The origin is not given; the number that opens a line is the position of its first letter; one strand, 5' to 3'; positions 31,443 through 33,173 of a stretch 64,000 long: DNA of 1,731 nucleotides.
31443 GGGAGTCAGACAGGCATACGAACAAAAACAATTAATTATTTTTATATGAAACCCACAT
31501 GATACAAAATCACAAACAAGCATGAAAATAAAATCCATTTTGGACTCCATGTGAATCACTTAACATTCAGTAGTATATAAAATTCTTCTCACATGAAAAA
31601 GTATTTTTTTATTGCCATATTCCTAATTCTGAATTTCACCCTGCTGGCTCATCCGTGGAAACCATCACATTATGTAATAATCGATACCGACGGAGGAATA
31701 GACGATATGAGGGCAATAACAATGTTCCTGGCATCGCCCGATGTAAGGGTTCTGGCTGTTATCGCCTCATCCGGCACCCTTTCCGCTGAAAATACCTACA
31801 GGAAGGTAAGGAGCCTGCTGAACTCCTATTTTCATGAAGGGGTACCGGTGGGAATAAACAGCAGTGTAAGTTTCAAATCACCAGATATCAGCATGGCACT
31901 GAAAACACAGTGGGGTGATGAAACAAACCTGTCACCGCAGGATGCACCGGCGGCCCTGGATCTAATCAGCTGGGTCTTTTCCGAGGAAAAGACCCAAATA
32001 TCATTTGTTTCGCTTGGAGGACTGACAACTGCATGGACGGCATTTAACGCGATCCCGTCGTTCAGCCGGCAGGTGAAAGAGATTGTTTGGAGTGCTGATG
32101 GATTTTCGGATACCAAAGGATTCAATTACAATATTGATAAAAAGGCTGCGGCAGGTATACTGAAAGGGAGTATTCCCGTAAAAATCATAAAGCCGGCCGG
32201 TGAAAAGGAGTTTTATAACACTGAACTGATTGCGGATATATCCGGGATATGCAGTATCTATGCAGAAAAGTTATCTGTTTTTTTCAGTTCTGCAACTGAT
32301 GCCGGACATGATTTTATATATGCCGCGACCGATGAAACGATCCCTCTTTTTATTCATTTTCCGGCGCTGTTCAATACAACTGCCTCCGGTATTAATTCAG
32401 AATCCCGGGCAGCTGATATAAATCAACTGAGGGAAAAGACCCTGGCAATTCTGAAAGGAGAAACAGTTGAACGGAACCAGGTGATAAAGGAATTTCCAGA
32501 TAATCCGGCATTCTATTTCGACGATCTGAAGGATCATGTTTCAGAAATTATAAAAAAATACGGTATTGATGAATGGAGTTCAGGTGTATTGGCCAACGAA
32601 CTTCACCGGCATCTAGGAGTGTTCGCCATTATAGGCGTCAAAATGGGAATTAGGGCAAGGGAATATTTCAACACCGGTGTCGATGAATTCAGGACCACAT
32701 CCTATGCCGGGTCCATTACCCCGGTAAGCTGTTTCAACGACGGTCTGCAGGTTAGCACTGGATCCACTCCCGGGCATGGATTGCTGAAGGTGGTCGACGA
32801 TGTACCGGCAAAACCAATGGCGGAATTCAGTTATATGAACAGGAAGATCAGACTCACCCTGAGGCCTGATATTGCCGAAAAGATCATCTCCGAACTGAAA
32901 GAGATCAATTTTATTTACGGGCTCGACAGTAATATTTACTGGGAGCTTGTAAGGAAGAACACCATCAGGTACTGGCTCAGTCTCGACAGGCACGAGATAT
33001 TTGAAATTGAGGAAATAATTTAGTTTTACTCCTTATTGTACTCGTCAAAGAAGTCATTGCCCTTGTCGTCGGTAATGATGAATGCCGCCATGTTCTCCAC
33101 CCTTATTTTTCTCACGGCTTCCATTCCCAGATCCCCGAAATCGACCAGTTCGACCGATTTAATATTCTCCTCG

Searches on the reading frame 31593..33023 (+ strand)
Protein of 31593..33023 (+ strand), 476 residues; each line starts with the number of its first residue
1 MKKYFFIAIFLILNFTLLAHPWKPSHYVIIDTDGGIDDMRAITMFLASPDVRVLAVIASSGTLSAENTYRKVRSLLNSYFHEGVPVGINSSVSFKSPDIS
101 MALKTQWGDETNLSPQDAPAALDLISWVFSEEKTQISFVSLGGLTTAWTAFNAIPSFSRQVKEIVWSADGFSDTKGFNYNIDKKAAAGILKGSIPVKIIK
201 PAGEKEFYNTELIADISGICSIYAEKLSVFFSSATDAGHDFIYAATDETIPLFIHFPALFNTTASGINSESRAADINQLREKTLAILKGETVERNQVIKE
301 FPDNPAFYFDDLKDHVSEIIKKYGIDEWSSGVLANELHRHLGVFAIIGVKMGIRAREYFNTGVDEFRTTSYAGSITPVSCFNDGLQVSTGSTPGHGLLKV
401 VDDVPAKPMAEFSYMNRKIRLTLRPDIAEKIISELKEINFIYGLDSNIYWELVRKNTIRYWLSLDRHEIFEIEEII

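Call 9: find_encoding_contigs(protein=window:31593-33023:+, flank=10000, max_places=2)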
Protein window:31593-33023:+ (476 aa): 24 contigs read that carry it; 1 place shown.
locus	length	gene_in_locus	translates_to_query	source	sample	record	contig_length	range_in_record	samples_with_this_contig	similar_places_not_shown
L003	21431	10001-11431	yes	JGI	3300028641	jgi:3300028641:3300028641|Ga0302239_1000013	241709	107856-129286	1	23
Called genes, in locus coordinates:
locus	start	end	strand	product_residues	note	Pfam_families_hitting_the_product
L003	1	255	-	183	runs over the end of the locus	-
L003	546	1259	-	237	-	PF00230:MIP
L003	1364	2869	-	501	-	PF00370:FGGY_N, PF02782:FGGY_C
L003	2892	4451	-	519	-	PF00890:FAD_binding_2 (faint), PF01266:DAO, PF12831:FAD_oxidored (faint), PF16901:DAO_C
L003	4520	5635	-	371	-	PF10282:Lactonase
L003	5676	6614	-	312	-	PF01261:AP_endonuc_2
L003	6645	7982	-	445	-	PF01408:GFO_IDH_MocA, PF22725:GFO_IDH_MocA_C3, PF02894:GFO_IDH_MocA_C (weak)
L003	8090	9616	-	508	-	PF03264:Cytochrom_NNT, PF14522:Cytochrome_C7 (faint), PF03781:FGE-sulfatase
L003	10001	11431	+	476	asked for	PF01156:IU_nuc_hydro, PF02663:FmdE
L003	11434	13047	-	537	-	PF05681:Fumerase, PF05683:Fumerase_C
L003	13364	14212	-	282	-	PF00753:Lactamase_B, PF12706:Lactamase_B_2, PF23023:Anti-Pycsar_Apyc1 (weak)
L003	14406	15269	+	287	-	PF00756:Esterase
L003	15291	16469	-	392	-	PF13091:PLDc_2, PF00614:PLDc (faint), PF13091:PLDc_2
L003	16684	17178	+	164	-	-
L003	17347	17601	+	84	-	PF01649:Ribosomal_S20p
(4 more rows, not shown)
